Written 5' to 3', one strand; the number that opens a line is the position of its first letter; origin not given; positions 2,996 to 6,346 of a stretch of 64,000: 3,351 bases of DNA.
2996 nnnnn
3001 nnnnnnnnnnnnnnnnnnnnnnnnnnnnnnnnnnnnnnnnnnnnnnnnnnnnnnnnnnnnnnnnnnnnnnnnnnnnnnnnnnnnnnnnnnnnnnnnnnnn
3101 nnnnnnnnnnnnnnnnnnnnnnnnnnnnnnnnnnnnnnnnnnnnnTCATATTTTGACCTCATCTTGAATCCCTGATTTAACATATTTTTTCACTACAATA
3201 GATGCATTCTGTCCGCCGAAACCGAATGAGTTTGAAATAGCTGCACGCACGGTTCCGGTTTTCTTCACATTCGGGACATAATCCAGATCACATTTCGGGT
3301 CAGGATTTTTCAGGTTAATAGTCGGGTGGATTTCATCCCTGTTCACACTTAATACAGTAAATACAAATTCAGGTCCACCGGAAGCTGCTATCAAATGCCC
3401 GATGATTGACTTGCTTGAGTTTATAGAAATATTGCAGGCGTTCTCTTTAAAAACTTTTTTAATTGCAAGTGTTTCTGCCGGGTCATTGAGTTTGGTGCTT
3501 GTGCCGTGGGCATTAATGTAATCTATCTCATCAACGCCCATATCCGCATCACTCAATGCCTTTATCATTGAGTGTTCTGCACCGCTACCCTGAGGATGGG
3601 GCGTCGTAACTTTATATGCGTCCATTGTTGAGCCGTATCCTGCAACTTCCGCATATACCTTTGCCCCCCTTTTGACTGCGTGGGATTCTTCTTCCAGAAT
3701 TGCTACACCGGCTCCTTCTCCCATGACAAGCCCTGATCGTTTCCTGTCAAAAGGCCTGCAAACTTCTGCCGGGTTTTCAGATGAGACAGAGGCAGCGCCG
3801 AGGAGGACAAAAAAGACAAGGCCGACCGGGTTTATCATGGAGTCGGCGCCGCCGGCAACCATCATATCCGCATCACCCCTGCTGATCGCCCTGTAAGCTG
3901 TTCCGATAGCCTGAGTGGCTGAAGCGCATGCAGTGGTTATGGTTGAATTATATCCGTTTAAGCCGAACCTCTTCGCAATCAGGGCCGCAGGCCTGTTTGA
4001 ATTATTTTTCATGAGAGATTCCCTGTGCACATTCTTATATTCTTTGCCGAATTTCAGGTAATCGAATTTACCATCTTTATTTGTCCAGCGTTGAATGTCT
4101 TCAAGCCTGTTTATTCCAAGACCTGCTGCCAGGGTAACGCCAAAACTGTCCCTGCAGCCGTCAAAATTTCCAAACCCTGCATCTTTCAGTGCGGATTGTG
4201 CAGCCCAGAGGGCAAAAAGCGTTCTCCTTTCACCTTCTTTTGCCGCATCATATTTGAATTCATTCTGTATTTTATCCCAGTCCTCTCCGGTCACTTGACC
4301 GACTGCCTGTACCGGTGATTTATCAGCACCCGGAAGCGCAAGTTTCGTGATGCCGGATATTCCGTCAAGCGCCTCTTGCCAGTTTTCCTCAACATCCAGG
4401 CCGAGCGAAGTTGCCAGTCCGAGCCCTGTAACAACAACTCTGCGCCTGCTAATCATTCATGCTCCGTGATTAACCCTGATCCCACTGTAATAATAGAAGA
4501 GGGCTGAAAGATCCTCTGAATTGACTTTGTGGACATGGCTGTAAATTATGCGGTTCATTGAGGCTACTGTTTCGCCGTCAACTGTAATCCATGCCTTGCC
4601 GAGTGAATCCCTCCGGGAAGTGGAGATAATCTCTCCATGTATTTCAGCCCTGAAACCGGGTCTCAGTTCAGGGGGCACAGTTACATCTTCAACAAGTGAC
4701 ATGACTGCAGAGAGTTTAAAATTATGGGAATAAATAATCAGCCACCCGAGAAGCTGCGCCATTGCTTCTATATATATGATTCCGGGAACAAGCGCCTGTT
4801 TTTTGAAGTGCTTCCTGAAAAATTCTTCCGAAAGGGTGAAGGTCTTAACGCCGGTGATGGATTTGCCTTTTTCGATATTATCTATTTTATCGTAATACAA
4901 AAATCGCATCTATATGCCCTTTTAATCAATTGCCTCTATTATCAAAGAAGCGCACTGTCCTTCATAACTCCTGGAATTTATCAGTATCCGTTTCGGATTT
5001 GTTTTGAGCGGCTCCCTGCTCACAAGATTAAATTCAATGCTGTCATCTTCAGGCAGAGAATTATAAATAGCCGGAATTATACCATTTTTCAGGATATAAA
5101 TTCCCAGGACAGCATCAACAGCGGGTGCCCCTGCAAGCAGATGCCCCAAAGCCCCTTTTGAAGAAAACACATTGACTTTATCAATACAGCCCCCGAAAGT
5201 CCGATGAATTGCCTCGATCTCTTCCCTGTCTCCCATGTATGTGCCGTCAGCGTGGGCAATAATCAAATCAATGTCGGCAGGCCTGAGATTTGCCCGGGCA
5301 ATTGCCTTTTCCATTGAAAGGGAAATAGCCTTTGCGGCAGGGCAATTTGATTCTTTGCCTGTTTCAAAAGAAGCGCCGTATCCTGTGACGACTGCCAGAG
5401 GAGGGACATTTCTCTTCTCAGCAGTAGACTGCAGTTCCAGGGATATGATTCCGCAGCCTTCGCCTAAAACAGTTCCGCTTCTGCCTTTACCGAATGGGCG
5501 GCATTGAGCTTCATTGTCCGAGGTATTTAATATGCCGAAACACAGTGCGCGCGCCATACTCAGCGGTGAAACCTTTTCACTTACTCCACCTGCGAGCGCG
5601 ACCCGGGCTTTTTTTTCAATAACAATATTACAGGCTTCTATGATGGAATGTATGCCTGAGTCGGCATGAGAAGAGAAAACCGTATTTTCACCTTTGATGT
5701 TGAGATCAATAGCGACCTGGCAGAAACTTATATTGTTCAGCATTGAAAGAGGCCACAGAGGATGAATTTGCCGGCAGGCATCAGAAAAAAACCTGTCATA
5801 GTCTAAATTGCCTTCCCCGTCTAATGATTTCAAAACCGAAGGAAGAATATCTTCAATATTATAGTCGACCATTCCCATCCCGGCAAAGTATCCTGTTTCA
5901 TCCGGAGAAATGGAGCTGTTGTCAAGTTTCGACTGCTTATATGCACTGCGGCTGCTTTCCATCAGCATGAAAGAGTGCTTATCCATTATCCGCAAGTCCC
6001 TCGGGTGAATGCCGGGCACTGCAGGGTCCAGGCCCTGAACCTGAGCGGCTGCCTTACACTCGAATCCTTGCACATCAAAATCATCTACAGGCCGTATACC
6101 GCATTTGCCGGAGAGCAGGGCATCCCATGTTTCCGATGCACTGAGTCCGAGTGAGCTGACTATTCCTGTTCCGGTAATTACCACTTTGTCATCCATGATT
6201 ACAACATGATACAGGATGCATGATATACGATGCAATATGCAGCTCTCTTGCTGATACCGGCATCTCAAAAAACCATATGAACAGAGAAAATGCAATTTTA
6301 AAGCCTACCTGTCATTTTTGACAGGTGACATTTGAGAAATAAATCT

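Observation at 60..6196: FAS-II/type-II-PKS-like operon in which two of three ketosynthase (KS) homologs lack the catalytic cysteine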

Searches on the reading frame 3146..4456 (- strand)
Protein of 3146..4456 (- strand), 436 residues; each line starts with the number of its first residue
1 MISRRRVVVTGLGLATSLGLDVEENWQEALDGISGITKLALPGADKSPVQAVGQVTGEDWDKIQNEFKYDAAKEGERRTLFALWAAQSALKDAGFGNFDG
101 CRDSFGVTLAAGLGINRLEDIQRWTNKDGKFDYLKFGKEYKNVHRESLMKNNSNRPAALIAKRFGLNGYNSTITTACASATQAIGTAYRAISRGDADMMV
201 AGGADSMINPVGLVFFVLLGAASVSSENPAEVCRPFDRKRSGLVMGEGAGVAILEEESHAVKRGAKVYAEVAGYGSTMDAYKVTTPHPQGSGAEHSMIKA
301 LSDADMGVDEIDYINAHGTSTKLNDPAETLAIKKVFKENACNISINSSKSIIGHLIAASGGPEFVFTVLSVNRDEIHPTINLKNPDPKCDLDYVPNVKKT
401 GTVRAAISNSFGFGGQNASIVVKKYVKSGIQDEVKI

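Call 3: search_protein_families(library=pfam, proteins=[window:3146-4456:-], max_evalue=0.01)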
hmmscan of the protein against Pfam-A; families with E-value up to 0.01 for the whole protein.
window:3146-4456:- (436 aa): 5 families
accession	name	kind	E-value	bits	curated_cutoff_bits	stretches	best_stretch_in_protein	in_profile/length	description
PF00109.32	ketoacyl-synt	-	9.4e-42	143.8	20.8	1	5-260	2-252/252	Beta-ketoacyl synthase, N-terminal domain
PF02801.28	Ketoacyl-synt_C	-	6.1e-34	117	20.8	1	268-382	1-118/119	Beta-ketoacyl synthase, C-terminal domain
PF00108.29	Thiolase_N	-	1.7e-07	31.3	26.4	1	156-208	62-116/260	Thiolase, N-terminal domain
PF08545.16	ACP_syn_III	-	0.004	17.4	24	0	173-205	3-35/80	3-Oxoacyl-[acyl-carrier-protein (ACP)] synthase III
PF16197.11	KAsynt_C_assoc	-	0.0074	17.1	33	0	406-432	28-53/111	Ketoacyl-synthetase C-terminal extension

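Call 4: search_protein_families(library=ncbifam, proteins=[window:3146-4456:-], max_evalue=0.01)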
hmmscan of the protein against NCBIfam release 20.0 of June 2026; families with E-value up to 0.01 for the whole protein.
window:3146-4456:- (436 aa): 51 families (the best 25 are shown)
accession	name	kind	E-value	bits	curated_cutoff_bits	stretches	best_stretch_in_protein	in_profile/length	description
TIGR03150.1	fabF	equivalog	1.9e-127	425.3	493.75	1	5-423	1-407/407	beta-ketoacyl-ACP synthase II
NF005589.0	PRK07314.1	subfamily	1.4e-124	416.1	387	1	3-425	2-412/413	beta-ketoacyl-ACP synthase II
NF004970.0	PRK06333.1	subfamily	9.3e-109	364.1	525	1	3-426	2-423/424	beta-ketoacyl-ACP synthase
NF006274.0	PRK08439.1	equivalog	1.9e-96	323.3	621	1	5-424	2-405/406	beta-ketoacyl-ACP synthase II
NF005076.0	PRK06501.1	equivalog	2.4e-90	303.4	629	1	4-424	10-422/425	beta-ketoacyl-ACP synthase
NF006434.0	PRK08722.1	equivalog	8.4e-82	275.2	759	1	2-424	1-413/414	beta-ketoacyl-ACP synthase II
NF006587.0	PRK09116.1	equivalog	5.8e-78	262.4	470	1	5-425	2-407/408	beta-ketoacyl-ACP synthase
NF005916.1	PRK07910.1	equivalog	1.5e-75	254.7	560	1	6-425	13-418/418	KasA/KasB family beta-ketoacyl-ACP synthase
NF005935.0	PRK07967.1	equivalog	2e-69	234.4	630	1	5-425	2-404/406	beta-ketoacyl-ACP synthase I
NF005490.0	PRK07103.1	equivalog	2e-68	231.4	445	1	4-424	3-412/414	polyketide beta-ketoacyl:acyl carrier protein synthase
NF006618.0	PRK09185.1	subfamily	8.6e-68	229.2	407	1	6-423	4-391/394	beta-ketoacyl-ACP synthase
NF004618.0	PRK05952.1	equivalog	1.2e-67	228.5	455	2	141-424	111-382/384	beta-ketoacyl-ACP synthase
NF058662.1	cispenta_AmcF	equivalog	1e-60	205.7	325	2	152-423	104-368/369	cispentacin biosynthesis acyltransferase subunit AmcF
NF045894.1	PKS_plus_SDR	equivalog_domain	6e-40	136.8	1740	1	158-424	154-426/1515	type I polyketide synthase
NF040607.1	mycolic_Pks13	equivalog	8.7e-36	122.9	2100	1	159-432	253-533/1680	polyketide synthase Pks13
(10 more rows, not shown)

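Call 7: search_solved_structures(query=window:3146-4456:-, show_alignments=1)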
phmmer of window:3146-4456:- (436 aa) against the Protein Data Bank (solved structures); distinct sequences matched with E-value up to 0.001: 207 (the best 60 are shown).
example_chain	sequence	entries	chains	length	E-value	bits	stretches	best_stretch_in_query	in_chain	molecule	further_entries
3o04_A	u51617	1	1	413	1.7e-101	343.1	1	3-424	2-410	beta-keto-acyl carrier protein synthase II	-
5sxo_A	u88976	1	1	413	4.7e-101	341.7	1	3-424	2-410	3-oxoacyl-[acyl-carrier-protein] synthase 2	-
4ls5_A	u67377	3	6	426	1.4e-94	320.4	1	2-425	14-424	3-oxoacyl-[acyl-carrier-protein] synthase 2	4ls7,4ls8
4ls6_A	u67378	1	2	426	3.9e-94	318.9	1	2-425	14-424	3-oxoacyl-[acyl-carrier-protein] synthase 2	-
4jga_A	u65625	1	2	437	1.1e-89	304.3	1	4-425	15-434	3-oxoacyl-[acyl-carrier-protein] synthase 2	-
1e5m_A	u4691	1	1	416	4.4e-89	302.3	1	3-425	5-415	BETA KETOACYL ACYL CARRIER PROTEIN SYNTHASE II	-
1j3n_A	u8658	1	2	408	1e-88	301.1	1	5-424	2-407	3-oxoacyl-(acyl-carrier protein) synthase II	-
9n50_A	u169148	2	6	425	5.6e-83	282.2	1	4-422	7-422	3-oxoacyl-[acyl-carrier-protein] synthase, mitochondrial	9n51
2c9h_A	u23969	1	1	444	5.6e-83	282.2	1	4-422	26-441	MITOCHONDRIAL BETA-KETOACYL SYNTHASE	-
2iwy_A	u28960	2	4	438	6.7e-83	281.9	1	4-422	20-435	3-OXOACYL-[ACYL-CARRIER-PROTEIN] SYNTHASE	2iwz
2gqd_A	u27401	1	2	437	6.8e-83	281.9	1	3-425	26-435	3-oxoacyl-[acyl-carrier-protein] synthase 2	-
8qm1_A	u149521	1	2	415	7e-83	281.8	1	2-425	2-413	3-oxoacyl-[acyl-carrier-protein] synthase 2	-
4b7v_A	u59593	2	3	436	7.6e-83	281.7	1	2-425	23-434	3-OXOACYL-[ACYL-CARRIER-PROTEIN] SYNTHASE 2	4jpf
4r8e_A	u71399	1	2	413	1.3e-82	281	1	3-424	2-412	3-oxoacyl-[acyl-carrier-protein] synthase 2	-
8cn8_A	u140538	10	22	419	1.6e-81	277.3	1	2-425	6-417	3-oxoacyl-[acyl-carrier-protein] synthase 2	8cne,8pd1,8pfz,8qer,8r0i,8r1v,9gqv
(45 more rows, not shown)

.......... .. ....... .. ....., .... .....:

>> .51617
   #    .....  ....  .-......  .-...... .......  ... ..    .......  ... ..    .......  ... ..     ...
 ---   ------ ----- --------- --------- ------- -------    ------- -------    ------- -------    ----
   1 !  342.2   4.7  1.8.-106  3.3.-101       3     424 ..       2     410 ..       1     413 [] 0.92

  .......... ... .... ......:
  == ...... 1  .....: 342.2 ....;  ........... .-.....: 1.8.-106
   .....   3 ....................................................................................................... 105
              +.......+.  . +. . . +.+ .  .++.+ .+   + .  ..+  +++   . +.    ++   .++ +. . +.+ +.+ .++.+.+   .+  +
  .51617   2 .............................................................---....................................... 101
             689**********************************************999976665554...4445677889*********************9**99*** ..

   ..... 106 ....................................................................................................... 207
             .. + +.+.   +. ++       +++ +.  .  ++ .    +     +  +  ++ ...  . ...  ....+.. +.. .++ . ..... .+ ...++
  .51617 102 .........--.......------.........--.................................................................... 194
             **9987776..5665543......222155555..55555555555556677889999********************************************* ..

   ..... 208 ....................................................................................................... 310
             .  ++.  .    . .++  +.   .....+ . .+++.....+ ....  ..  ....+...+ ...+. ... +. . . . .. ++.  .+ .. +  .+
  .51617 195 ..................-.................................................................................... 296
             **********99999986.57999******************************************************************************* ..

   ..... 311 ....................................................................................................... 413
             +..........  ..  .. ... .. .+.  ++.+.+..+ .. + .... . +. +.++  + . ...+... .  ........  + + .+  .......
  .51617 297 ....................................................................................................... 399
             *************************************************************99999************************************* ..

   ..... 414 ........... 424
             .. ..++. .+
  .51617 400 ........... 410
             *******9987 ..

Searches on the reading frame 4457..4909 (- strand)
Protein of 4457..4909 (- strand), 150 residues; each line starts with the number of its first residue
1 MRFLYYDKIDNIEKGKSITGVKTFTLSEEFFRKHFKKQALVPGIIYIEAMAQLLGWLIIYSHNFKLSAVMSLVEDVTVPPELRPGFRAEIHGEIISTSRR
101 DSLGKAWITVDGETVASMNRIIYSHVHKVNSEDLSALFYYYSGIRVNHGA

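Call 3: search_protein_families(library=pfam, proteins=[window:4457-4909:-], max_evalue=0.01)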
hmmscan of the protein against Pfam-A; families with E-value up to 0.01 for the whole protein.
window:4457-4909:- (150 aa): 2 families
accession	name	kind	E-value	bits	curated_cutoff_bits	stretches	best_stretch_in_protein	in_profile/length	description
PF07977.19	FabA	-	1.5e-12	47.7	23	1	3-118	6-137/138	FabA-like domain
PF25753.1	SF0329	-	0.0034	18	27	1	100-128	32-65/165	SF0329 protein family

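Call 4: search_protein_families(library=ncbifam, proteins=[window:4457-4909:-], max_evalue=0.01)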
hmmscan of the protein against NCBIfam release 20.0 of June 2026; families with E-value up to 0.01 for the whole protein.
window:4457-4909:- (150 aa): 6 families
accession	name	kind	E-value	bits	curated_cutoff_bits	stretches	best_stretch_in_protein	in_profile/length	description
TIGR01750.1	fabZ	equivalog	6.8e-18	64.9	155.15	1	3-119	16-136/141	3-hydroxyacyl-ACP dehydratase FabZ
NF000582.1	PRK00006.1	equivalog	8.3e-18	64.6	113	1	3-118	15-131/137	3-hydroxyacyl-ACP dehydratase FabZ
NF009667.0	PRK13188.1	equivalog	3.5e-14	52.4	465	1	3-116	336-451/464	bifunctional UDP-3-O-[3-hydroxymyristoyl] N-acetylglucosamine deacetylase/3-hydroxyacyl-ACP dehydratase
NF003509.0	PRK05174.1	equivalog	3.2e-05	23.8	124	1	23-119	60-159/172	bifunctional 3-hydroxydecanoyl-ACP dehydratase/trans-2-decenoyl-ACP isomerase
NF049912.1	SF0329_fam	subfamily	0.0051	17.1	60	1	100-131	32-63/161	SF0329 family protein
TIGR01749.1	fabA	equivalog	0.0079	16.1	238.15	0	29-63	63-97/169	3-hydroxyacyl-[acyl-carrier-protein] dehydratase FabA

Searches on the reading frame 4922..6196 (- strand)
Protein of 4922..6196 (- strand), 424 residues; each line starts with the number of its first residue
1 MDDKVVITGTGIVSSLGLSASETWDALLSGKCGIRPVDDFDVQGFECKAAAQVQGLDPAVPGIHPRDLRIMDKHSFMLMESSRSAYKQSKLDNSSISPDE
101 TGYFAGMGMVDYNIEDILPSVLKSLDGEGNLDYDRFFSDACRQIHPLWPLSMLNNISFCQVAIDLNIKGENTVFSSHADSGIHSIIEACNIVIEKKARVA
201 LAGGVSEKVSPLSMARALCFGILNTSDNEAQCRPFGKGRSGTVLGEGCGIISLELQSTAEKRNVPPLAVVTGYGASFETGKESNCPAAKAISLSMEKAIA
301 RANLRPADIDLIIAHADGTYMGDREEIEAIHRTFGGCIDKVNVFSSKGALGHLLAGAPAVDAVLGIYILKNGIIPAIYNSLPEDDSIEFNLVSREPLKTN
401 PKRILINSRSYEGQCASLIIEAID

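Call 3: search_protein_families(library=pfam, proteins=[window:4922-6196:-], max_evalue=0.01)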
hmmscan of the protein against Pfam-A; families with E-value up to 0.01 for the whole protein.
window:4922-6196:- (424 aa): 2 families
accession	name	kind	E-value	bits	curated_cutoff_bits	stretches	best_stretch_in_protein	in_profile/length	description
PF00109.32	ketoacyl-synt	-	1.1e-34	120.7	20.8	1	3-258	2-251/252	Beta-ketoacyl synthase, N-terminal domain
PF02801.28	Ketoacyl-synt_C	-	6.2e-21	75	20.8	1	267-379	1-117/119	Beta-ketoacyl synthase, C-terminal domain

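Call 4: search_protein_families(library=ncbifam, proteins=[window:4922-6196:-], max_evalue=0.01)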
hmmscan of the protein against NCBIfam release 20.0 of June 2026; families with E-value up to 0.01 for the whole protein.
window:4922-6196:- (424 aa): 21 families
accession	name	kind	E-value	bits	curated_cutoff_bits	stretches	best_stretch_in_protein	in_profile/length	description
TIGR03150.1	fabF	equivalog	2.7e-74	250.3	493.75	1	4-420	2-406/407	beta-ketoacyl-ACP synthase II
NF005589.0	PRK07314.1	subfamily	2.2e-70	237.5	387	1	3-422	4-411/413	beta-ketoacyl-ACP synthase II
NF004970.0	PRK06333.1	subfamily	2.8e-57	194.5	525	1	3-421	4-420/424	beta-ketoacyl-ACP synthase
NF006274.0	PRK08439.1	equivalog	2.3e-50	171.6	621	1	4-420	3-403/406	beta-ketoacyl-ACP synthase II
NF005076.0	PRK06501.1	equivalog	2.3e-45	155.2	629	1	5-421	13-421/425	beta-ketoacyl-ACP synthase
NF005916.1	PRK07910.1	equivalog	4.8e-45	154.2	560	1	4-418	13-413/418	KasA/KasB family beta-ketoacyl-ACP synthase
NF006434.0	PRK08722.1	equivalog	3.1e-42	144.9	759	1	4-421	5-412/414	beta-ketoacyl-ACP synthase II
NF005490.0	PRK07103.1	equivalog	5.9e-41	140.9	445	2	131-422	122-412/414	polyketide beta-ketoacyl:acyl carrier protein synthase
NF004618.0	PRK05952.1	equivalog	1.8e-40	139.1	455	2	157-421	126-381/384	beta-ketoacyl-ACP synthase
NF058662.1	cispenta_AmcF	equivalog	9.8e-40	136.7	325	2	162-402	113-349/369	cispentacin biosynthesis acyltransferase subunit AmcF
NF006587.0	PRK09116.1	equivalog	2.6e-35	122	470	1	4-421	3-405/408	beta-ketoacyl-ACP synthase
NF005935.0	PRK07967.1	equivalog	1.8e-33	116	630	1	4-422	3-403/406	beta-ketoacyl-ACP synthase I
NF006618.0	PRK09185.1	subfamily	1.1e-29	103.7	407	1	163-421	146-391/394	beta-ketoacyl-ACP synthase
NF045894.1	PKS_plus_SDR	equivalog_domain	3.5e-26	91.2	1740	1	52-376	68-372/1515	type I polyketide synthase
NF041183.1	Pks2_ls1_myc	equivalog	2.3e-21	74.5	2400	1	52-392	68-387/2086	sulfolipid-1 biosynthesis phthioceranic/hydroxyphthioceranic acid synthase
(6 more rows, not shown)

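Call 6: search_solved_structures(query=window:4922-6196:-, show_alignments=2)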
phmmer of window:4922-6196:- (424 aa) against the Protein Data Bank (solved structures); distinct sequences matched with E-value up to 0.001: 140 (the best 60 are shown).
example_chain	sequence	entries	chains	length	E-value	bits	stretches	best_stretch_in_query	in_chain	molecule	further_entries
2gqd_A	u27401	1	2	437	2.3e-43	151.9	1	3-421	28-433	3-oxoacyl-[acyl-carrier-protein] synthase 2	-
4ls5_A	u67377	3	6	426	9.3e-43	149.9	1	4-421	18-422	3-oxoacyl-[acyl-carrier-protein] synthase 2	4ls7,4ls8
4ls6_A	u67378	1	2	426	1.2e-42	149.6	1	4-421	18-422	3-oxoacyl-[acyl-carrier-protein] synthase 2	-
1j3n_A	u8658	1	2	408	1.7e-42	149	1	4-419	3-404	3-oxoacyl-(acyl-carrier protein) synthase II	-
8z5c_A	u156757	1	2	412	1.5e-41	145.9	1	4-413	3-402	3-oxoacyl-[acyl-carrier-protein] synthase 2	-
4qav_A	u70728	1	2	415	3.8e-41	144.6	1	4-385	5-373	3-oxoacyl-[acyl-carrier-protein] synthase 2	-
8z5e_A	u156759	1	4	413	9.6e-41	143.3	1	4-413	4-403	3-oxoacyl-[acyl-carrier-protein] synthase 2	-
8z5d_A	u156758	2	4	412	1e-40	143.2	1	4-413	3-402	3-oxoacyl-[acyl-carrier-protein] synthase 2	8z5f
3e60_A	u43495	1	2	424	2.2e-40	142.1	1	4-421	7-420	3-oxoacyl-[acyl-carrier-protein ] synthase II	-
4r8e_A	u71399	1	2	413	1.5e-39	139.3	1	4-420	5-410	3-oxoacyl-[acyl-carrier-protein] synthase 2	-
3hnz_A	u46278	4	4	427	1.7e-39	139.2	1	4-421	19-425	3-oxoacyl-[acyl-carrier-protein] synthase 2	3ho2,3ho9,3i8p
3kzu_A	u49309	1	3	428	2.7e-39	138.5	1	4-420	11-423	3-oxoacyl-(Acyl-carrier-protein) synthase ii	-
1b3n_A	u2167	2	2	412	4.9e-39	137.7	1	4-421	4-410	PROTEIN (KETOACYL ACYL CARRIER PROTEIN SYNTHASE 2) | BETA-KETOACYL ACP SYNTHASE II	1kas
6okg_A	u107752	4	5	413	5.2e-39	137.6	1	4-421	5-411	3-oxoacyl-[acyl-carrier-protein] synthase 2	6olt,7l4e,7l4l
9lpl_A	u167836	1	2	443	5.6e-39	137.5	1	4-422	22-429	3-oxoacyl-[acyl-carrier-protein] synthase 2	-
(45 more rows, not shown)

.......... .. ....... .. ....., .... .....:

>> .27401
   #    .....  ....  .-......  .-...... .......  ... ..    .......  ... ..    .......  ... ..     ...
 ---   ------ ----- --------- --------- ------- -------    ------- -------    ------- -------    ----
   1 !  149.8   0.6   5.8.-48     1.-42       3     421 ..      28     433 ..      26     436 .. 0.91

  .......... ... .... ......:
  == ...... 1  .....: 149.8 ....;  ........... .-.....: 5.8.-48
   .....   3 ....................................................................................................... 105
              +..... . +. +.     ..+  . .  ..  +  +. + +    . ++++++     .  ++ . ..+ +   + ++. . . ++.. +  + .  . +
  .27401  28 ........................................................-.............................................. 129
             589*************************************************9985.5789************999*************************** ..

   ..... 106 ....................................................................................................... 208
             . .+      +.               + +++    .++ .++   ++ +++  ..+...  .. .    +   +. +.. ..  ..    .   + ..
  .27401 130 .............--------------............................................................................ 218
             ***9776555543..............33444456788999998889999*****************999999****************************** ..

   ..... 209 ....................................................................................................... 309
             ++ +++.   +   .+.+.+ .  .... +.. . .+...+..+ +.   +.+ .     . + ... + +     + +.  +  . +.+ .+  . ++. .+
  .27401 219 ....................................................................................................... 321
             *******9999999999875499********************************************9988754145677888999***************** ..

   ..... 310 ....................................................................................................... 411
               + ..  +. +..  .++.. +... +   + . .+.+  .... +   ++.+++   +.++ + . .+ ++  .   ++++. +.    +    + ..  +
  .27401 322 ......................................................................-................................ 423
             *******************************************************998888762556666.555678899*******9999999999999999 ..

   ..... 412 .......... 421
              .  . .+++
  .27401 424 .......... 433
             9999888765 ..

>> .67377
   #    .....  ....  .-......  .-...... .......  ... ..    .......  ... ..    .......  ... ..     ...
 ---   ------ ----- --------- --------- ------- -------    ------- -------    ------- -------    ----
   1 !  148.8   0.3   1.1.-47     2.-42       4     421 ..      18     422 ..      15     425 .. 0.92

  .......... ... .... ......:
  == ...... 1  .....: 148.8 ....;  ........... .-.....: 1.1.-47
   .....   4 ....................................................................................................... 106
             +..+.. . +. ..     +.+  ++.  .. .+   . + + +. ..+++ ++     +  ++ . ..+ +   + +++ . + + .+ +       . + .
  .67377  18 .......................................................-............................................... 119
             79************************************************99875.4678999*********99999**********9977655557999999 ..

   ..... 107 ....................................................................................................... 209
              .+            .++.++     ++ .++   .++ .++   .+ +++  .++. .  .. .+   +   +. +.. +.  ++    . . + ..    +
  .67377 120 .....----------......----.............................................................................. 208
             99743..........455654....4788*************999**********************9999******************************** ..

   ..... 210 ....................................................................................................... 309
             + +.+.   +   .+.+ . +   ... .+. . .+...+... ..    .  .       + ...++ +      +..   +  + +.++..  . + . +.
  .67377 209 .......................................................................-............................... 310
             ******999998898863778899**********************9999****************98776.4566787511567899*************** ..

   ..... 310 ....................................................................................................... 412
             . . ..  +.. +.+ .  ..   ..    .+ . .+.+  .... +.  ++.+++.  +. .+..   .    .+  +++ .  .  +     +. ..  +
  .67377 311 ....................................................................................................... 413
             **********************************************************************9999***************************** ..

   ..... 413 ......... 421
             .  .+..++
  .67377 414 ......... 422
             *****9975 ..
